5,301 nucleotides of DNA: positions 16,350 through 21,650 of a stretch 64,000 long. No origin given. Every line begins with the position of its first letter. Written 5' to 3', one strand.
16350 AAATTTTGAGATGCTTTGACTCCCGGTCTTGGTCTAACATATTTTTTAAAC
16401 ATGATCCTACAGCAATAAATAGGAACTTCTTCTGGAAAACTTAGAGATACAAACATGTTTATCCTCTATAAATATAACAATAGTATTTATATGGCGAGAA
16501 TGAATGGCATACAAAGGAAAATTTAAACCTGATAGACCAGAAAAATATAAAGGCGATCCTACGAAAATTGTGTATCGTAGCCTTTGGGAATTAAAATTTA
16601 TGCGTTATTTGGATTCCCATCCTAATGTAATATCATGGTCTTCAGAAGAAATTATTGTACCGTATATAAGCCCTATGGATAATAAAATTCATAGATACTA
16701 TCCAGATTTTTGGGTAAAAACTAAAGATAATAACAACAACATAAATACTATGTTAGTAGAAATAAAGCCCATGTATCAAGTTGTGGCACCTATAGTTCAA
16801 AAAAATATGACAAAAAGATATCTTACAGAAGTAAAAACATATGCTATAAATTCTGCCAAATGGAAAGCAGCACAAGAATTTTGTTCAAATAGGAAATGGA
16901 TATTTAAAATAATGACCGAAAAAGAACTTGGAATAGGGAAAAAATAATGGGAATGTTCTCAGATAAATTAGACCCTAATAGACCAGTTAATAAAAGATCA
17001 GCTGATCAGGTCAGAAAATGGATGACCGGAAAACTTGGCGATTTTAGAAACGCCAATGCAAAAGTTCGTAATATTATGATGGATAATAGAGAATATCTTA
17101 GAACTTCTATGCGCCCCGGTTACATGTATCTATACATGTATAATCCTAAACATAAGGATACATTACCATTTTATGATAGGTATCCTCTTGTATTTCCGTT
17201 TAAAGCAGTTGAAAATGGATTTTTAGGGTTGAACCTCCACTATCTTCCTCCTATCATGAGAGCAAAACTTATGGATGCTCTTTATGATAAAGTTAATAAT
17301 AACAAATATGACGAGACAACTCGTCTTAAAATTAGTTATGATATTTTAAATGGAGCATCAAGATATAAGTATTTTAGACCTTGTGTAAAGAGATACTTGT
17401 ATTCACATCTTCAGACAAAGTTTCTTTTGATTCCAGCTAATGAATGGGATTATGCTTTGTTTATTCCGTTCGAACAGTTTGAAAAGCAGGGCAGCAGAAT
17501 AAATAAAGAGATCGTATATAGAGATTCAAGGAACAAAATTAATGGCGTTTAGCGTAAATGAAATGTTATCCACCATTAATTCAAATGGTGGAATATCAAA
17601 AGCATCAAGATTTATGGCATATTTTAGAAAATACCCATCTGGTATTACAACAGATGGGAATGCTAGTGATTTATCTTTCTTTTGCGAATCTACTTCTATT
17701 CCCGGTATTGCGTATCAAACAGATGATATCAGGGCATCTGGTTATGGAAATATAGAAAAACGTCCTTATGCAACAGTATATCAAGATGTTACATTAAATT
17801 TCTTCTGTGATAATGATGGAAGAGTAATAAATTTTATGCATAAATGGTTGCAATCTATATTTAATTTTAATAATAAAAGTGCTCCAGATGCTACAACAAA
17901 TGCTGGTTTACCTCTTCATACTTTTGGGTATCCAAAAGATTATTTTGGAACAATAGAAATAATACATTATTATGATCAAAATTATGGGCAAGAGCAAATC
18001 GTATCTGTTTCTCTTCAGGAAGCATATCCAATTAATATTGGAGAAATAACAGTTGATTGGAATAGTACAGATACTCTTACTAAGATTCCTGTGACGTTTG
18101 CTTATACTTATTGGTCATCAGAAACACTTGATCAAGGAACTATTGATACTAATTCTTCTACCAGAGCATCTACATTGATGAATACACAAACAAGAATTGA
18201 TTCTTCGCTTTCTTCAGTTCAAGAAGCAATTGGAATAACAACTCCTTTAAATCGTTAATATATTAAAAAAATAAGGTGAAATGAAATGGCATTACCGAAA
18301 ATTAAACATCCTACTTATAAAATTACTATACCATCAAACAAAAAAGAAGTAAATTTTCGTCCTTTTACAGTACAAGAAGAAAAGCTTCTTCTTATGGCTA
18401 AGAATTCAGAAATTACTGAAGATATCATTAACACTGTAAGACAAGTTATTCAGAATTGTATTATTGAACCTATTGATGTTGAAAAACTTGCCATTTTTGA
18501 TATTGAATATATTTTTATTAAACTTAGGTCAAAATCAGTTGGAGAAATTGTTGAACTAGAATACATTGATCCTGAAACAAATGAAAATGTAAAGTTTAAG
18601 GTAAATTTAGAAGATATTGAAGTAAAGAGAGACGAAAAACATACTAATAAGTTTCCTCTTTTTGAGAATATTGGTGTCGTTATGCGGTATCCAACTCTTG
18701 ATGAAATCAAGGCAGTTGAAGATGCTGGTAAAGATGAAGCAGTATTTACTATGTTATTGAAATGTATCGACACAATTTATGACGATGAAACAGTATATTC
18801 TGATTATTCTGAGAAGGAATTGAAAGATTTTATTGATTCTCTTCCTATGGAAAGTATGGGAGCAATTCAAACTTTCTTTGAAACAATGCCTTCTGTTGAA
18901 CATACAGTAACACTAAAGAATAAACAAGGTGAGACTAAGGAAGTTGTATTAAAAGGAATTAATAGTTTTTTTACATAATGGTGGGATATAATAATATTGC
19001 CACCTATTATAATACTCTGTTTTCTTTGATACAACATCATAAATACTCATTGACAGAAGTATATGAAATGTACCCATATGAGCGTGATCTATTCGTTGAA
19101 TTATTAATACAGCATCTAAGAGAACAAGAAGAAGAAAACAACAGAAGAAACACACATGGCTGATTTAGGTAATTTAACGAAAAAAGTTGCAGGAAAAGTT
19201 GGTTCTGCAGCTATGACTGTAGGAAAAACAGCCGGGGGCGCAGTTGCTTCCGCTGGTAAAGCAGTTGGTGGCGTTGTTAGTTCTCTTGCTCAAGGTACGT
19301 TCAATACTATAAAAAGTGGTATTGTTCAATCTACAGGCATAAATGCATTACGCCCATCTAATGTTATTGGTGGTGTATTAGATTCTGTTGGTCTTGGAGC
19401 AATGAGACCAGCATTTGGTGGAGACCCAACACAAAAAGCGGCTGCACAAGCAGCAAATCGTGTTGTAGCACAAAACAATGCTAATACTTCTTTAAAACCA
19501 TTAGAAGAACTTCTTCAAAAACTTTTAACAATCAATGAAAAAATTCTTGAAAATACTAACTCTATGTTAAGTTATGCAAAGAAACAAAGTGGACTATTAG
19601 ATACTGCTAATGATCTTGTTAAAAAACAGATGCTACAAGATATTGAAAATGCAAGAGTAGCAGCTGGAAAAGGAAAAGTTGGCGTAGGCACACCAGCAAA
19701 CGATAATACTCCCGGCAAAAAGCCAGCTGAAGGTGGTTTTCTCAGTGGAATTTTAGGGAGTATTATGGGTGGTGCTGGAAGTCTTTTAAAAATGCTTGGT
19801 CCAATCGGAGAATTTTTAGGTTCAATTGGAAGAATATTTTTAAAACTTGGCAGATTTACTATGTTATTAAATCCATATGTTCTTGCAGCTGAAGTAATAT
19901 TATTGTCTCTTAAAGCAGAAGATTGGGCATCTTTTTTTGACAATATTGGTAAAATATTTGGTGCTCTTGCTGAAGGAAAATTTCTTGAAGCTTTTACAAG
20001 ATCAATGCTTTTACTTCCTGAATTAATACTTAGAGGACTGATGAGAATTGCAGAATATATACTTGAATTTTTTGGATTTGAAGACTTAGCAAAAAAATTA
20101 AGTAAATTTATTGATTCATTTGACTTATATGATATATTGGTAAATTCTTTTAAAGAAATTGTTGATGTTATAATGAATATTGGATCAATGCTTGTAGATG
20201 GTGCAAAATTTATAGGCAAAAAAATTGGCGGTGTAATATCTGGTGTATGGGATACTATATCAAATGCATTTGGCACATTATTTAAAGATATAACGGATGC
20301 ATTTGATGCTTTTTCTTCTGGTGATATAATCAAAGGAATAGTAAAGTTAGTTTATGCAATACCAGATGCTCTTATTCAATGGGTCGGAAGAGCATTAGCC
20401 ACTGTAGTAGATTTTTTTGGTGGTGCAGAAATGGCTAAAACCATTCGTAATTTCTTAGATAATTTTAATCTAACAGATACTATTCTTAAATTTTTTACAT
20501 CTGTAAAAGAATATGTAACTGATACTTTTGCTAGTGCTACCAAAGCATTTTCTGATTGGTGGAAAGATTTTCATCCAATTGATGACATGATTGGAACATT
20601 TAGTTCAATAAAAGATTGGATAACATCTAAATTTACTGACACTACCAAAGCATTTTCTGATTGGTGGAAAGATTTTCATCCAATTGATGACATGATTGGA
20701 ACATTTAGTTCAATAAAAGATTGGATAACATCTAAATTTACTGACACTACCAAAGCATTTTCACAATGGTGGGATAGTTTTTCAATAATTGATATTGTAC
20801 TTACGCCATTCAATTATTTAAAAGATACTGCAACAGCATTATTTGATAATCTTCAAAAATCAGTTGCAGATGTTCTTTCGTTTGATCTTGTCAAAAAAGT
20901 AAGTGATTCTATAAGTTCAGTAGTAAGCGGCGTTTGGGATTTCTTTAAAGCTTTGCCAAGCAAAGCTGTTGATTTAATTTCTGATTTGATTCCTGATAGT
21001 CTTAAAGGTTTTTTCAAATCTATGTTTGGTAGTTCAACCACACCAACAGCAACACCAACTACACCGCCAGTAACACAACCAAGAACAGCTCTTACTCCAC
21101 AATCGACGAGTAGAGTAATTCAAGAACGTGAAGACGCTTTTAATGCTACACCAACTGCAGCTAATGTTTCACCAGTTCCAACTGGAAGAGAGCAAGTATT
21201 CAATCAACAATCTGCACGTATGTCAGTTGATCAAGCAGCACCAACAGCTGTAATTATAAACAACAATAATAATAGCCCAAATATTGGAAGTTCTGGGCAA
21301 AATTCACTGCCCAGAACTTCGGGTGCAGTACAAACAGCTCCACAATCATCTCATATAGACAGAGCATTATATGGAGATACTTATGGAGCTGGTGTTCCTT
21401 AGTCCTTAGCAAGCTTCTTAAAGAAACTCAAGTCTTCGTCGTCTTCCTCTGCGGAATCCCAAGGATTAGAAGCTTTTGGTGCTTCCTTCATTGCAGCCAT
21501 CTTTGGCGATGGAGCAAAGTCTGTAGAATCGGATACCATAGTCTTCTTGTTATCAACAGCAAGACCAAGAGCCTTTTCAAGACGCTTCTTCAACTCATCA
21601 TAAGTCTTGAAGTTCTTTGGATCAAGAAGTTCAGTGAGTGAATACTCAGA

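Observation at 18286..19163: Candidate -1 programmed frameshift (G/GT-type) in the tail assembly chaperone immediately upstream of the tape measure gene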

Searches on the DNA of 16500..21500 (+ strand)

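Call 7: search_dna_similar(query=window:16500-21500:+, collection=phages, mode=distant, max_rows=25)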
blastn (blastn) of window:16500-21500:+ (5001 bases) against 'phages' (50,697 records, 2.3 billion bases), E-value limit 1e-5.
Records with a match: 98; places in all: 101; records where one place covers at least 80% of the query: 0.
Best place of each record, by identity: 60-80% 98.
By first word of the organism name: Synechococcus 44; Cyanophage 24; Escherichia 13; Prochlorococcus 6; Marine 5; Enterobacteria 3; Caulobacter 2; Salmonella 1.
By host as written in the record: - 34; Synechococcus 22; Synechococcus sp. WH7803 4; Synechococcus sp. WH 7803 3; Synechococcus sp. CB0101 3; Synechococcus sp. WH8102 3; Synechococcus sp. 3; Prochlorococcus sp. NATL1A 2; and 14 more.
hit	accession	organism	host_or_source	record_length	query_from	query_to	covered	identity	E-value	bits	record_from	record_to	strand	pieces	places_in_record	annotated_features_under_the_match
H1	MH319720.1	Marine virus AG-345-D19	single cell amplified by WGA-X; seawater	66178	1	435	9%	66.1%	1e-21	113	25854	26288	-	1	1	record has no annotation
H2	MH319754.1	Marine virus AG-345-L05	single cell amplified by WGA-X; seawater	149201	5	435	9%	65.8%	6e-18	100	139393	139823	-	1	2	record has no annotation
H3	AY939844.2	Prochlorococcus phage P-SSM2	Prochlorococcus sp. NATL1A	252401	5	435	9%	65.5%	1e-13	87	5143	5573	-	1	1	gp4: head completion protein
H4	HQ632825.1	Prochlorococcus phage P-SSM5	Prochlorococcus marinus NATL2A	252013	5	435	9%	65.5%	1e-13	87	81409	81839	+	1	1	head completion protein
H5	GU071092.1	Prochlorococcus phage P-SSM2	-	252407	5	435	9%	65.5%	1e-13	87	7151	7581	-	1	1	head completion protein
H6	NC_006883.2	Prochlorococcus phage P-SSM2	Prochlorococcus sp. NATL1A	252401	5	435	9%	65.5%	1e-13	87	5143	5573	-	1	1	gp4: head closure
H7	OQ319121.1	Synechococcus phage S-BM3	Synechococcus sp. WH 7803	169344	6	436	9%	65.4%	2e-12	83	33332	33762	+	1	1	head completion protein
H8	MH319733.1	Marine virus AG-345-E02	single cell amplified by WGA-X; seawater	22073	5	435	9%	65.4%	1e-13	86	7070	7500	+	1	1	record has no annotation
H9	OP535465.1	Synechococcus phage S-CREM1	Synechococcus sp. CB0101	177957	43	429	8%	66.8%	1e-14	90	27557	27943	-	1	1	head completion protein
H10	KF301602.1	Caulobacter phage Cr30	Caulobacter crescentus CB15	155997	1769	2056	6%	66.2%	2e-6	64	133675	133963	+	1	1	hypothetical protein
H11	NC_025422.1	Caulobacter phage Cr30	Caulobacter crescentus CB15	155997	1769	2056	6%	66.2%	2e-6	64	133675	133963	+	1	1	hypothetical protein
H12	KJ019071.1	Synechococcus phage ACG-2014g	-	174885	146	430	6%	65.4%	5e-7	65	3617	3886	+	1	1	head completion protein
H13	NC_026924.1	Synechococcus phage ACG-2014g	-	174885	146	430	6%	65.4%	5e-7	65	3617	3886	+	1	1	head closure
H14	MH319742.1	Marine virus AG-345-E15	single cell amplified by WGA-X; seawater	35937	179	435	5%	67.7%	1e-8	70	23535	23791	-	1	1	record has no annotation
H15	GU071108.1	Prochlorococcus phage Syn33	Synechococcus sp. WH7803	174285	298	2055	4%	74.4%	1e-8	132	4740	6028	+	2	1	hypothetical protein | gp26: baseplate hub subunit | gp4: head completion protein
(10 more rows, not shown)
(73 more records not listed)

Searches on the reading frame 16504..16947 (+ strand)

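Call 6: search_protein_families(library=phrogs, proteins=[window:16504-16947:+], max_evalue=0.01)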
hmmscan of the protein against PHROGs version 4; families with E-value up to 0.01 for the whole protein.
window:16504-16947:+ (147 aa): 6 families
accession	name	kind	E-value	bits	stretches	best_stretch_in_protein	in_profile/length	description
phrog_218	-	connector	5.3e-58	196.3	1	1-144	2-143/148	head closure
phrog_14892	-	connector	5.1e-28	98.8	1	33-142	1-110/117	head closure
phrog_22215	-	unknown function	1.2e-06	29.4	1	21-103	214-286/324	-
phrog_15137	-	DNA, RNA and nucleotide metabolism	5.5e-05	23.8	1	21-88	126-187/236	endonuclease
phrog_945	-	DNA, RNA and nucleotide metabolism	0.00022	22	1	20-92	10-67/145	endonuclease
phrog_15427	-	DNA, RNA and nucleotide metabolism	0.0073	16.9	0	22-81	162-217/270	endonuclease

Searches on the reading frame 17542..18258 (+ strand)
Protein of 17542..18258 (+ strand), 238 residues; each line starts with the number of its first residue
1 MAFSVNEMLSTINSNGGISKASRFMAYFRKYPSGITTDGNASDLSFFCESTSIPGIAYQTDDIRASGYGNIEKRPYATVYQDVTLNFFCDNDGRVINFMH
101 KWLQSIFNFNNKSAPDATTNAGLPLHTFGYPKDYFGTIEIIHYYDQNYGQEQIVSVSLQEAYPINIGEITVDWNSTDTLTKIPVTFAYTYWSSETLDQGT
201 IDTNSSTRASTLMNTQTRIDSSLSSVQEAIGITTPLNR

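Call 6: search_protein_families(library=phrogs, proteins=[window:17542-18258:+], max_evalue=0.01)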
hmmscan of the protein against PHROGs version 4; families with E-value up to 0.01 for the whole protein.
window:17542-18258:+ (238 aa): 3 families
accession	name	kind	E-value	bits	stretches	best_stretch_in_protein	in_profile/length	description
phrog_45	-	tail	2.7e-35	123.2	1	1-213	74-274/350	tail tube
phrog_3629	-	tail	4.2e-13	50.1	1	33-199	66-212/313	tail tube protein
phrog_4542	-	tail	0.0084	16.5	0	58-221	59-209/214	tail tube protein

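Call 21: search_protein_families(library=pfam, proteins=[window:17542-18258:+], max_evalue=1)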
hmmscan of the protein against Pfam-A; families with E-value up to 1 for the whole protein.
window:17542-18258:+ (238 aa): 2 families
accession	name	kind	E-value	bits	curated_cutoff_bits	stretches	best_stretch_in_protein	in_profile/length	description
PF23849.1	Phage_TTP_2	-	1.7e-11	44.9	27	1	22-189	5-166/177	Phage tail tube protein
PF21604.3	CRLF2_D1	-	0.1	13.1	27.3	1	164-195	2-32/51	Cytokine receptor-like factor 2-like, D1 domain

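Call 71: search_protein_families(library=ncbifam, proteins=[window:17542-18258:+], max_evalue=0.01)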
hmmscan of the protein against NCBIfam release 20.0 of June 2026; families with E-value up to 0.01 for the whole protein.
window:17542-18258:+ (238 aa): 0 families

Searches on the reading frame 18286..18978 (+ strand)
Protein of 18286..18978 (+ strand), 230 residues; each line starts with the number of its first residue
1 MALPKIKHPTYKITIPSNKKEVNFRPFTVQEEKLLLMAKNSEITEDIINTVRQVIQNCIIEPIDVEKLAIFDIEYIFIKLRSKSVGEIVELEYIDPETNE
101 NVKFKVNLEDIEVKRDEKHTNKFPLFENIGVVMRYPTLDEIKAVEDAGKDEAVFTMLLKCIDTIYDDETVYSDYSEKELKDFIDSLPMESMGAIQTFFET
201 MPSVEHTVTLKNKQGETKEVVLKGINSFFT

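Call 6: search_protein_families(library=phrogs, proteins=[window:18286-18978:+], max_evalue=0.01)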
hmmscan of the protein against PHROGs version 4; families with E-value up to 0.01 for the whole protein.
window:18286-18978:+ (230 aa): 2 families
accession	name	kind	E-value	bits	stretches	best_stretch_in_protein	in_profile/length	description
phrog_150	-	tail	9e-70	236.3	1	1-230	5-233/282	baseplate hub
phrog_13792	-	unknown function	4.5e-05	24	1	14-85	25-91/263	-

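Call 11: find_related_loci(query=window:18286-18975:+, collection=viral_contigs, flank=3000)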
Query window:18286-18975:+ (230 aa) in viral_contigs; peptide patterns used: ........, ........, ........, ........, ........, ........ (x = any residue, [..] = any of these).
102 stretches matched a pattern; 91 encode a relative of the query (tblastn E <= 1e-3); the best 80 are kept; 80 distinct loci.
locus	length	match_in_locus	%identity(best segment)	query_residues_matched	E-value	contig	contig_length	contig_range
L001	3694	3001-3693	64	1-230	7e-105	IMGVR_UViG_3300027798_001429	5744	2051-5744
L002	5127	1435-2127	63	1-230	5e-104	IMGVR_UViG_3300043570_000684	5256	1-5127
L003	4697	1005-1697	63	1-230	5e-104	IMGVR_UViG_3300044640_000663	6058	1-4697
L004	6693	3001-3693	64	1-230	6e-104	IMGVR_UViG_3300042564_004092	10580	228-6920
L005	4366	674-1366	63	1-230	5e-104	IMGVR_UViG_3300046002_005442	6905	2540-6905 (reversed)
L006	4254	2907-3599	63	1-230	5e-104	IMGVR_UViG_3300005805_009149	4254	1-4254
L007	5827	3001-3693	65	1-230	5e-103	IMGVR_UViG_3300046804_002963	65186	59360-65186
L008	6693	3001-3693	66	1-230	1e-100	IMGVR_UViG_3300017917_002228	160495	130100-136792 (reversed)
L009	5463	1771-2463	60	1-230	1e-95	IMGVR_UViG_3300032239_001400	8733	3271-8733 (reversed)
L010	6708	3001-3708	46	1-230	3e-62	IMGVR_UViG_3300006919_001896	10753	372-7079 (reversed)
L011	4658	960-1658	43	1-229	5e-61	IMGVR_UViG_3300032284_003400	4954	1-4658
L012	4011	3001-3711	42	1-229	5e-57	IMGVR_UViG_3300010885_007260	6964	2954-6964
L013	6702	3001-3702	42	1-229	6e-56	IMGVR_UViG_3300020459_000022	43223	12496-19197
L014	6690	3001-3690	38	3-229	8e-56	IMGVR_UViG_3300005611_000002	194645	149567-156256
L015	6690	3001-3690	38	3-229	8e-56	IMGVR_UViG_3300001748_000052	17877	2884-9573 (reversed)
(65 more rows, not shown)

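Call 57: find_related_loci(query=window:18286-18975:+, collection=metagenome_contigs, flank=1500)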
Query window:18286-18975:+ (230 aa) in metagenome_contigs; peptide patterns used: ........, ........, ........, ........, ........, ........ (x = any residue, [..] = any of these).
308 stretches matched a pattern; 102 encode a relative of the query (tblastn E <= 1e-3); the best 80 are kept; 80 distinct loci.
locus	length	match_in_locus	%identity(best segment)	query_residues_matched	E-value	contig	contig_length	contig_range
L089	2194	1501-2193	64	1-230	4e-107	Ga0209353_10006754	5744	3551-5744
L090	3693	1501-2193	62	1-230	1e-103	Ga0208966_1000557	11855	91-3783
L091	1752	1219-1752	83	1-178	2e-104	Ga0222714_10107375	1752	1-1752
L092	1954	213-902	58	1-229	4e-96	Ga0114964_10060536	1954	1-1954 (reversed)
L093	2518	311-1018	55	1-230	4e-82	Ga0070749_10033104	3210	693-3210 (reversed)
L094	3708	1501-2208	46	1-230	2e-62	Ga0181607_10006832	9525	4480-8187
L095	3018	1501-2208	46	1-230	2e-62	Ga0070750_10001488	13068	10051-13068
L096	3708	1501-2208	46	1-230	2e-62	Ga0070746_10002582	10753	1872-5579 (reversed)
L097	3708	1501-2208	46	1-230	2e-62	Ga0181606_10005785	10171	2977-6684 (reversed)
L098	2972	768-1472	41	3-230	3e-59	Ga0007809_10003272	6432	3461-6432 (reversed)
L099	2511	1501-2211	42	1-229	3e-57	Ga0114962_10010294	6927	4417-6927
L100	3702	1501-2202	43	1-229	2e-56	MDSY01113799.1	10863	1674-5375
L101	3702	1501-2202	42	1-229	3e-56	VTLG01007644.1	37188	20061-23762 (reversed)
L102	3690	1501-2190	38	3-229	5e-56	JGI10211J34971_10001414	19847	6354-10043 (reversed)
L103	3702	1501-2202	42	1-229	4e-56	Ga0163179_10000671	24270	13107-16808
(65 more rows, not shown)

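Call 70: search_solved_structures(query=A4, max_evalue=10)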
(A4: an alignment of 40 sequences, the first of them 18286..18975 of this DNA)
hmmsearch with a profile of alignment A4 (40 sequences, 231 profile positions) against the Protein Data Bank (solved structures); distinct sequences matched with E-value up to 10: 2.
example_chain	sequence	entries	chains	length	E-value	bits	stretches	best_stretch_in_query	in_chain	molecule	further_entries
7zgi_A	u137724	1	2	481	0.61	12.7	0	51-97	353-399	Peptidylprolyl isomerase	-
2dc4_A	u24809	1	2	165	0.98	12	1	101-169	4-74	165aa long hypothetical protein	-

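Call 71: search_protein_families(library=ncbifam, proteins=[window:18286-18978:+], max_evalue=0.01)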
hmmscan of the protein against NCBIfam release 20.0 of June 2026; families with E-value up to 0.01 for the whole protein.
window:18286-18978:+ (230 aa): 0 families

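Call 74: predict_structure(alignment_id=A4)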
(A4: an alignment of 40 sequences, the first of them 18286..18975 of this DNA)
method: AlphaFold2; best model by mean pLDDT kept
length: 230 residues; sequences in the alignment: 40
mean_pLDDT: 86.9   pTM: 0.84
mean pLDDT of the five models: 86.9, 86.3, 86.0, 84.7, 81.0
residues with pLDDT >= 90: 126; 70-90: 84; 50-70: 17; < 50: 3
segments of 3 or more residues with pLDDT < 50: none
pLDDT, mean of each block of 10 residues (from residue 1): 58 94 92 89 82 94 92 93 89 88 92 93 93 90 66 83 94 91 89 89 92 90 68
secondary structure, 60 per line:
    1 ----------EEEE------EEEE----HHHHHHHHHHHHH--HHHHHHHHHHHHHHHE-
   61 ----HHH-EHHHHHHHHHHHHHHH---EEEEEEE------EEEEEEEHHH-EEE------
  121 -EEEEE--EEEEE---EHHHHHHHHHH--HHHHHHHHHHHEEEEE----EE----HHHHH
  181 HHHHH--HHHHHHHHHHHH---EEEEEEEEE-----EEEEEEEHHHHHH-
elements in order: E11-14 E21-24 H29-41 H44-58 H70-84 E88-94 E101-107 E112-114 E122-126 E129-133 H138-147 H150-160 E161-165 H176-185 H188-199 E203-211 E217-223 H224-229

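Call 77: fold_search(model_id=the predicted structure, library=pdb)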
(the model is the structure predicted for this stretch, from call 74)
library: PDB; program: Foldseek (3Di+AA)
matches with E <= 10: 218; with E <= 0.001: 0
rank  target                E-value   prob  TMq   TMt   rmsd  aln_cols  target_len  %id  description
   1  5cs4_A                6.9e-01  0.03  0.12  0.08  19.9       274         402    8  Crystal structure of domains AC3-AC5 of yeast acetyl-CoA carboxylase (released 2015-10-28)
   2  2qre_E                7.3e-01  0.02  0.12  0.10  20.2       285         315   12  Crystal structure of the adenylate sensor from AMP-activated protein kinase in complex with 5-aminoimidazole-4-carboxa (released 2007-10-23)
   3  5lez_Q                8.2e-01  0.04  0.13  0.13  17.5       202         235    9  Human 20S proteasome complex with Oprozomib in Mg-Acetate at 2.2 Angstrom (released 2016-08-17)
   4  9m9e_C                8.2e-01  0.04  0.11  0.04  16.9       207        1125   12  Structural Basis of Pausing During Transcription Initiation in Mycobacterium tuberculosis (released 2026-01-14)
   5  2ob9_B                8.7e-01  0.21  0.21  0.37  15.9       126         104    7  Structure of bacteriophage HK97 tail assembly chaperone (released 2007-12-18)
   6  8p0t_D                9.7e-01  0.04  0.13  0.13  18.4       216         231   13  CryoEM structure of 20S Trichomonas vaginalis proteasome in complex with proteasome inhibitor CP-17 (released 2024-05-22)
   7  2qrd_G                9.7e-01  0.02  0.12  0.09  20.4       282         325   10  Crystal Structure of the Adenylate Sensor from AMP-activated Protein Kinase in complex with ADP and ATP (released 2007-10-23)
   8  3cw9_A                1.1e+00  0.03  0.15  0.08  21.9       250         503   11  4-Chlorobenzoyl-CoA Ligase/Synthetase in the Thioester-forming Conformation, bound to 4-chlorophenacyl-CoA (released 2008-09-02)
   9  4ov8                  1.1e+00  0.02  0.09  0.05  22.3       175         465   11  Crystal Structure of the TMH1-lock mutant of the mature form of pleurotolysin B (released 2015-02-18)
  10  9mbp_J                1.2e+00  0.03  0.13  0.12  18.4       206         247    9  Substrate-engaged human 26S proteasome bound to midnolin with RPT1 at top of spiral staircase (released 2026-03-25)
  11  6muw_G                1.4e+00  0.02  0.11  0.11  18.3       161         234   10  The structure of the Plasmodium falciparum 20S proteasome. (released 2019-08-07)
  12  8dgf_E                1.5e+00  0.02  0.12  0.07  21.4       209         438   11  Avs4 bound to phage PhiV-1 portal (released 2022-08-03)
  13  8rvo_D                1.6e+00  0.03  0.14  0.13  18.4       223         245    9  Proteasomal late precursor complex from pre1-1, state 1 (released 2024-09-11)
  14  5cs4_B                1.6e+00  0.02  0.13  0.09  22.4       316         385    8  Crystal structure of domains AC3-AC5 of yeast acetyl-CoA carboxylase (released 2015-10-28)
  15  3kio_B                1.7e+00  0.03  0.10  0.16  17.7       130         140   12  mouse RNase H2 complex (released 2009-11-17)
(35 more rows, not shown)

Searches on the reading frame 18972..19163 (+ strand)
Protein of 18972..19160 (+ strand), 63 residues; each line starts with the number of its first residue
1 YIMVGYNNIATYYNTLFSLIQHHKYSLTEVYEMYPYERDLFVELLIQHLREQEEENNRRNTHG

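Call 6: search_protein_families(library=phrogs, proteins=[window:18978-19163:+], max_evalue=0.01)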
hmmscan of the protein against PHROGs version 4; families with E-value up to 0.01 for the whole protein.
window:18978-19163:+ (61 aa): 1 family
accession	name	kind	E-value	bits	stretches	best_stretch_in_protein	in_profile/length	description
phrog_634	-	tail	8.7e-19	68.9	1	1-59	59-117/121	baseplate hub assembly catalyst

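Call 71: search_protein_families(library=ncbifam, proteins=[window:18978-19163:+], max_evalue=0.01)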
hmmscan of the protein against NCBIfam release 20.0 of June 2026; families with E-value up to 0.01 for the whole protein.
window:18978-19163:+ (61 aa): 0 families

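Call 82: search_protein_families(library=phrogs, proteins=[window:18972-19160:+], max_evalue=0.01)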
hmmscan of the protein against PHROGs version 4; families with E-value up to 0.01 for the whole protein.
seq(63 aa): 1 family
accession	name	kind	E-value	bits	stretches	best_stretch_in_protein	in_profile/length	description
phrog_634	-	tail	4.8e-19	69.7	1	2-61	58-117/121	baseplate hub assembly catalyst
